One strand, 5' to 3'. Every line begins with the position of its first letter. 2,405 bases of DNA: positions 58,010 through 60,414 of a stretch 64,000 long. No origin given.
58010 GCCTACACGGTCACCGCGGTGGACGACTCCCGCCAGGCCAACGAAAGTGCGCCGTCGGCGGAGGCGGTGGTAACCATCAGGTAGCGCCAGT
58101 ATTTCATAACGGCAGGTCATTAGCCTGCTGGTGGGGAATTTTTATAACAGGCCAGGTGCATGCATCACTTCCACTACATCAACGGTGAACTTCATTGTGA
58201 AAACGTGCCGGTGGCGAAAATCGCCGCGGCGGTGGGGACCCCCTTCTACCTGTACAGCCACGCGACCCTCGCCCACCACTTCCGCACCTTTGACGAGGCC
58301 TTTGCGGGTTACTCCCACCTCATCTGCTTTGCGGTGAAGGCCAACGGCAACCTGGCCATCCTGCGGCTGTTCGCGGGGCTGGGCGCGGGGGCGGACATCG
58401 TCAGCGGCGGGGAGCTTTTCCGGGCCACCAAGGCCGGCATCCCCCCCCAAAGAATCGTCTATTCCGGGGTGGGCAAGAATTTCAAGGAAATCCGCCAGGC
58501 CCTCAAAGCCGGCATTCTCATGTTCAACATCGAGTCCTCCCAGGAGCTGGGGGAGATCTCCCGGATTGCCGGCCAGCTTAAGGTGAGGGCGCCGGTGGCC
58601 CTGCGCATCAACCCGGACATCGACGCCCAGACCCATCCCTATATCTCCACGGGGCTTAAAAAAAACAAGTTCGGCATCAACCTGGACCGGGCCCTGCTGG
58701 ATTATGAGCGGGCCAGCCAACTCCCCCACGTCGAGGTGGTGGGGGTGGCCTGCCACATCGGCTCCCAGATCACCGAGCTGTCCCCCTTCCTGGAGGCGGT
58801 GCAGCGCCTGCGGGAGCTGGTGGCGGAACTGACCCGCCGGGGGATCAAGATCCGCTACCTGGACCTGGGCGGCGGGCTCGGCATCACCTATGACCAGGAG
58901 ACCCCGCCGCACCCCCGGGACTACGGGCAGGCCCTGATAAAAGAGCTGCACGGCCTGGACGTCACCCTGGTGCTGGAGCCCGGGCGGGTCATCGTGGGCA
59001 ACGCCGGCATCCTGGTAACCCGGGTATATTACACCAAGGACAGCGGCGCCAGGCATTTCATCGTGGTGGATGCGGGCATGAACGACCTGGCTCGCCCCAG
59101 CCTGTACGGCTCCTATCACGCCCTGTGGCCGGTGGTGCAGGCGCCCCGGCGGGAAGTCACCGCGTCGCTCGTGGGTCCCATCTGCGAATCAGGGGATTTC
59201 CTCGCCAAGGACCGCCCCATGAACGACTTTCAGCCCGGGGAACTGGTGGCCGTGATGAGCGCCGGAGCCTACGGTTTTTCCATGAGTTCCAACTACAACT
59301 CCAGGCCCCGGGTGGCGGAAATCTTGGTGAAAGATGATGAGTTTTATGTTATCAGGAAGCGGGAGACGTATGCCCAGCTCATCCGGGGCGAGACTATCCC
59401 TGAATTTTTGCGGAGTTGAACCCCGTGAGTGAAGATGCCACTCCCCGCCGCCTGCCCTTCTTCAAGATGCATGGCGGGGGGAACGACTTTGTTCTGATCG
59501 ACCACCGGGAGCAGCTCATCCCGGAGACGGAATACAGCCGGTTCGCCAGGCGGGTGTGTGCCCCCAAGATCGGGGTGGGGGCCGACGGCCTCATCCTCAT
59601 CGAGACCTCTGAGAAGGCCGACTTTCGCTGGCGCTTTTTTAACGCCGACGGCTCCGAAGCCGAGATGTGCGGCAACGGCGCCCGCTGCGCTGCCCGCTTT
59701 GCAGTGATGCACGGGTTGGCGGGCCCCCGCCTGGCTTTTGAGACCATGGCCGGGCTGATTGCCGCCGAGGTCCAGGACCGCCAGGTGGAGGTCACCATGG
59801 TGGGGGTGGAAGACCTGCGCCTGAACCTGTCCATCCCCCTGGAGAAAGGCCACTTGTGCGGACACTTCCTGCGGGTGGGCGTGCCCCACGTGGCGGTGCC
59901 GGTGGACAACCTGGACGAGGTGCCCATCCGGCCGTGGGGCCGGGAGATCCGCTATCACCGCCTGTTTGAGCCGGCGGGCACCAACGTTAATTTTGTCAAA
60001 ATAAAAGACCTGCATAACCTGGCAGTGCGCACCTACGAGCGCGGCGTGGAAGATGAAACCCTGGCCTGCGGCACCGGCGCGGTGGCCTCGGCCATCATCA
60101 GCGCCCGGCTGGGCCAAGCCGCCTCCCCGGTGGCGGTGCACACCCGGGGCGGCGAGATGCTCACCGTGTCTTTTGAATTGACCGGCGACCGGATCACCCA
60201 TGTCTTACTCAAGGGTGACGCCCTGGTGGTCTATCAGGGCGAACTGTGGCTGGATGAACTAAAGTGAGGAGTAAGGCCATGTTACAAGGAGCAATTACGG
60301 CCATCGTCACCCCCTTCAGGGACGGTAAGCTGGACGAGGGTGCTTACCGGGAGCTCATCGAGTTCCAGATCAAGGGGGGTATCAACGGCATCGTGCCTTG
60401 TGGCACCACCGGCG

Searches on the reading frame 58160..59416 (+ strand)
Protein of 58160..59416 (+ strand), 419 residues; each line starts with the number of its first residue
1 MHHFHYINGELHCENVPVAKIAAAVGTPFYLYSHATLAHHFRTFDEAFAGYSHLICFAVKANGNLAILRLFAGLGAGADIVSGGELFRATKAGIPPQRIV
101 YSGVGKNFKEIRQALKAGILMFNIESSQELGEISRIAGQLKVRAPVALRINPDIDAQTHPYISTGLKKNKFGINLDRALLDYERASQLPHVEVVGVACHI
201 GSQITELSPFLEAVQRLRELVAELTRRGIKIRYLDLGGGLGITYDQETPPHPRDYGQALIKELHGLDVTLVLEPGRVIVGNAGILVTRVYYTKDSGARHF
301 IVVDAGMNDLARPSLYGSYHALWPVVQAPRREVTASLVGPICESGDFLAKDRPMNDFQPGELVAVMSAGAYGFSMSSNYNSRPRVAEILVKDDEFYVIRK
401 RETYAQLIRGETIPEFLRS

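Call 20: search_protein_families(library=pfam, proteins=[window:58160-59416:+], max_evalue=0.001)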
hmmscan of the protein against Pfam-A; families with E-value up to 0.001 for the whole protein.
window:58160-59416:+ (419 aa): 3 families
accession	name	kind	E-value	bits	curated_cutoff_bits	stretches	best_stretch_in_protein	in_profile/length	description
PF02784.22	Orn_Arg_deC_N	-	7.8e-66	222.4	23.4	1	36-279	3-246/247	Pyridoxal-dependent decarboxylase, pyridoxal binding domain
PF00278.28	Orn_DAP_Arg_deC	-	2.8e-28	98.5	23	1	30-369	2-95/95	Pyridoxal-dependent decarboxylase, C-terminal sheet domain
PF01168.26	Ala_racemase_N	-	1.4e-06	28.6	24.1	1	36-238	5-195/220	Alanine racemase, N-terminal domain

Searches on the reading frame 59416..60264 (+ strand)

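Call 20: search_protein_families(library=pfam, proteins=[window:59416-60264:+], max_evalue=0.001)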
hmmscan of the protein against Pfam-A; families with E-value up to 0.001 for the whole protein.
window:59416-60264:+ (283 aa): 2 families
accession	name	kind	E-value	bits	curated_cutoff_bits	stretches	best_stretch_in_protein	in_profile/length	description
PF01678.24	DAP_epimerase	-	1.3e-51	174.1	34.7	2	15-127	1-114/121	Diaminopimelate epimerase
PF05544.16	Pro_racemase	-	0.00014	21.5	27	1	53-132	51-135/325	Proline racemase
